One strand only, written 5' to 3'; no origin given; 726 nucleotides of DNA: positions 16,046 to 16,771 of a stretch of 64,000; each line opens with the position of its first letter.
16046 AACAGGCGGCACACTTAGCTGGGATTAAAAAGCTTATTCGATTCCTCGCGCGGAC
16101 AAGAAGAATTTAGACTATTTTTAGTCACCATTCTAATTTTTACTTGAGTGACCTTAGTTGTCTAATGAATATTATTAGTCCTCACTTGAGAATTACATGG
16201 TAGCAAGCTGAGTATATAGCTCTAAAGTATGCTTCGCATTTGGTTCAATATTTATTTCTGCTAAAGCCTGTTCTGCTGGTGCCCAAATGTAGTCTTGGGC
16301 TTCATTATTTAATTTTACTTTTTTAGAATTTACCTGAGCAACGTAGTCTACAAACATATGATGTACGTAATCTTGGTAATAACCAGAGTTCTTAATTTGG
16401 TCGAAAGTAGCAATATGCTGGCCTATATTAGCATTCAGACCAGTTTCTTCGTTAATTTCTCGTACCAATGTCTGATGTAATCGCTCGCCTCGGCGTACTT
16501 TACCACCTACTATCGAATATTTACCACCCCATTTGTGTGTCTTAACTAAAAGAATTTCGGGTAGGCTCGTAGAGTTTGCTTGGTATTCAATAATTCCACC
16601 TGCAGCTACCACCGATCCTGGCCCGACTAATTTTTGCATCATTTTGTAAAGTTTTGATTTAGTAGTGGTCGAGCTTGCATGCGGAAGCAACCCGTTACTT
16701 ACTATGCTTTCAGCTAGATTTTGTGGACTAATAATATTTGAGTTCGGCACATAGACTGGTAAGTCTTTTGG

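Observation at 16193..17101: Fusion of a LOG/NDT-like (SLOG-fold) domain to a NUDIX hydrolase, adjacent to nrdAB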

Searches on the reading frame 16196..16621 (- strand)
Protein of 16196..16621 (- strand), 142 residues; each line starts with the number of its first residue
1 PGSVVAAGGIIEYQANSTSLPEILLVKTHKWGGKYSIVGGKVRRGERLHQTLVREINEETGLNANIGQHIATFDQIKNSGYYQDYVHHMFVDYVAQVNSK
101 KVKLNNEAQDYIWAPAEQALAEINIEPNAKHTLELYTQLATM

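Call 78: search_solved_structures(query=A6, max_evalue=0.001, show_alignments=2)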
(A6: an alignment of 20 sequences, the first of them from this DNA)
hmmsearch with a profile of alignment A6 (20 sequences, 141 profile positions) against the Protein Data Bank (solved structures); distinct sequences matched with E-value up to 0.001: 27.
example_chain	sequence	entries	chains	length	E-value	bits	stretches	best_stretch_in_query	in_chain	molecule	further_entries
6dt3_A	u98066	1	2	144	1.4e-09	41.2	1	32-135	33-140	Nucleoside triphosphatase NudI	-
3n77_A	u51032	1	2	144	2e-09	40.7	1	33-134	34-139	Nucleoside triphosphatase nudI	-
3oga_A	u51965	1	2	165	3.5e-09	39.9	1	33-134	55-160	Nucleoside triphosphatase nudI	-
3id9_A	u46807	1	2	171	1.4e-08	38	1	20-75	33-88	MutT/NUDIX family protein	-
3f13_A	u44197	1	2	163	2.2e-06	30.9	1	28-76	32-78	putative nudix hydrolase family member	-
3mcf_A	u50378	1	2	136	3.1e-06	30.4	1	17-89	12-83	Diphosphoinositol polyphosphate phosphohydrolase 3-alpha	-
2pqv_A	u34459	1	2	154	3.5e-06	30.2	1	24-92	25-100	MutT/nudix family protein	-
9t48_A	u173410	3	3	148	2.1e-05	27.7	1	17-104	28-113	Diphosphoinositol polyphosphate phosphohydrolase 1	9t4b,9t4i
9t4f_A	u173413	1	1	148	2.5e-05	27.4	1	17-103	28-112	Diphosphoinositol polyphosphate phosphohydrolase 1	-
9t4l_A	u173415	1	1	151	2.7e-05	27.4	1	17-103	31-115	Diphosphoinositol polyphosphate phosphohydrolase 1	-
6pck_A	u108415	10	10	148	3.1e-05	27.2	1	17-97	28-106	Diphosphoinositol polyphosphate phosphohydrolase 1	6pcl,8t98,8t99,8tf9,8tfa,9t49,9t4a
2rrk_A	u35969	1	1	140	3.3e-05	27.1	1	33-121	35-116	CTP pyrophosphohydrolase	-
9t4m_A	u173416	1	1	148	3.3e-05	27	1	17-96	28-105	Diphosphoinositol polyphosphate phosphohydrolase 1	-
2duk_A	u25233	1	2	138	3.5e-05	27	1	17-87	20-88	MS0616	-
7nnj_A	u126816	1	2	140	3.7e-05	26.9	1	17-87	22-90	Diphosphoinositol polyphosphate phosphohydrolase 2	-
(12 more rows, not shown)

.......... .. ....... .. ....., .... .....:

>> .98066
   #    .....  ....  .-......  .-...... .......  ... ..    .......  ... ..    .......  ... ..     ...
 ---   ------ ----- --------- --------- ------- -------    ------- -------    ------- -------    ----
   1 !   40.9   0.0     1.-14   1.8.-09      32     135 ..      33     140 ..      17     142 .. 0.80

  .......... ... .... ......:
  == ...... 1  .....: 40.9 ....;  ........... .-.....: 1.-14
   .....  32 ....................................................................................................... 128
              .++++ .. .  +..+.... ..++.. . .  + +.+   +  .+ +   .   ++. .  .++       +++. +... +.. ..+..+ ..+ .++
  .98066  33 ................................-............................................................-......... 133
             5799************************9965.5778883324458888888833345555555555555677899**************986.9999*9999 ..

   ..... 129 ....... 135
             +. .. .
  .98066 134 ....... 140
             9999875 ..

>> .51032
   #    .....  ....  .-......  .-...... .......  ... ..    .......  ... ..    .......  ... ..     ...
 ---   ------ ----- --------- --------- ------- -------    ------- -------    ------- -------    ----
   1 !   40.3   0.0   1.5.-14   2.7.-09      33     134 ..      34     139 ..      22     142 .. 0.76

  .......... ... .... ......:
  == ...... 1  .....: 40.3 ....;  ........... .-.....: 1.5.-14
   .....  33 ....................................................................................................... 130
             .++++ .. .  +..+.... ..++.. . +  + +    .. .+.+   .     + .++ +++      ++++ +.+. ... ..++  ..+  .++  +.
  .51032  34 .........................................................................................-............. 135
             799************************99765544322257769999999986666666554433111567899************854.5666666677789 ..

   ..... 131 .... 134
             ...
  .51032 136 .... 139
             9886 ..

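Call 79: search_protein_families(library=ncbifam, alignment_id=A6, max_evalue=0.001)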
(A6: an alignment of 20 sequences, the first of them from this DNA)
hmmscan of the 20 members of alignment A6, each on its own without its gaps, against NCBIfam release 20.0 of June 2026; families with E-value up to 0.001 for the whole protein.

A. member 1, seq(142 aa): 11 families
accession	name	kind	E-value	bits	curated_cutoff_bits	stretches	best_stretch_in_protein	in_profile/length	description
NF012016.0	PRK15472.1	equivalog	2.9e-11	43.2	95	1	31-135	29-137/141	nucleoside triphosphatase NudI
NF052459.1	OxoGTPPhMutT1Mycb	equivalog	2.1e-10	40.2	475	1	4-129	1-119/292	8-oxo-(d)GTP phosphatase MutT1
NF007834.0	PRK10546.1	equivalog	2.5e-09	37.1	156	1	32-128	29-117/135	pyrimidine (deoxy)nucleoside triphosphate diphosphatase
NF006530.0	PRK08999.1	equivalog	5.1e-08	32.3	245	1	27-127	27-119/315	Nudix family hydrolase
NF006961.0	PRK09438.1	equivalog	1.2e-07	31.3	103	1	23-138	22-148/151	dihydroneopterin triphosphate diphosphatase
TIGR00586.1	mutt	equivalog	2.3e-06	27.7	97.9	1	29-127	28-118/129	8-oxo-dGTP diphosphatase MutT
TIGR02705.1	nudix_YtkD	equivalog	3.5e-06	26.6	154.4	1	24-101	37-110/156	RNA deprotection pyrophosphohydrolase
NF001299.0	PRK00241.1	equivalog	7.1e-06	25.7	158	1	22-64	147-190/263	NAD(+) diphosphatase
NF011963.0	PRK15434.1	subfamily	8.6e-06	25.5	146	1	32-130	42-145/159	GDP-mannose mannosyl hydrolase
NF008044.0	PRK10776.1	equivalog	9.2e-06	25.6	148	1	29-78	27-73/130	8-oxo-dGTP diphosphatase MutT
NF003790.0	PRK05379.2-2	equivalog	0.00062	18.9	403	1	21-123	228-336/354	bifunctional nicotinamide mononucleotide adenylyltransferase/ADP-ribose pyrophosphatase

B. families by the number of members that match (of 20 scanned): 19 families
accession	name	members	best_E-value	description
NF012016.0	PRK15472.1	20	4.9e-13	nucleoside triphosphatase NudI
NF006961.0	PRK09438.1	20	6e-10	dihydroneopterin triphosphate diphosphatase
NF006530.0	PRK08999.1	19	8.3e-10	Nudix family hydrolase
NF001299.0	PRK00241.1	19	1e-06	NAD(+) diphosphatase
NF052459.1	OxoGTPPhMutT1Mycb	18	4e-11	8-oxo-(d)GTP phosphatase MutT1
NF007834.0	PRK10546.1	18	2.5e-09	pyrimidine (deoxy)nucleoside triphosphate diphosphatase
TIGR02705.1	nudix_YtkD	18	2.1e-06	RNA deprotection pyrophosphohydrolase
NF008044.0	PRK10776.1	16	7.1e-07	8-oxo-dGTP diphosphatase MutT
NF011963.0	PRK15434.1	14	9e-08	GDP-mannose mannosyl hydrolase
TIGR00586.1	mutt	13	2.3e-06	8-oxo-dGTP diphosphatase MutT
NF003790.0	PRK05379.2-2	9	2.3e-06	bifunctional nicotinamide mononucleotide adenylyltransferase/ADP-ribose pyrophosphatase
NF003787.0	PRK05379.1-4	9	5e-06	bifunctional nicotinamide-nucleotide adenylyltransferase/Nudix hydroxylase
NF003791.0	PRK05379.2-3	4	4.3e-07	bifunctional nicotinamide-nucleotide adenylyltransferase/Nudix hydroxylase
NF003788.0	PRK05379.1-5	4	5.9e-06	bifunctional nicotinamide-nucleotide adenylyltransferase/Nudix hydroxylase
NF002995.0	PRK03759.1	4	1.7e-05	isopentenyl-diphosphate Delta-isomerase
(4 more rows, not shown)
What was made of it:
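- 16196..16612 (-): NUDIX hydrolase domain, residues 164-302, NudI-like. NudI is the best NCBIfam hit in 20 of 20 members (call 79) and the best PDB sequence hit (6dt3, E 1.4e-9; call 78).
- Closest known: NudI. Same: The C-terminal half aligns over the whole domain with NudI (PDB 6dt3 E 1.4e-9; NCBIfam NF012016 best E 4.9e-13 in 20 of 20 members; calls 78, 79).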
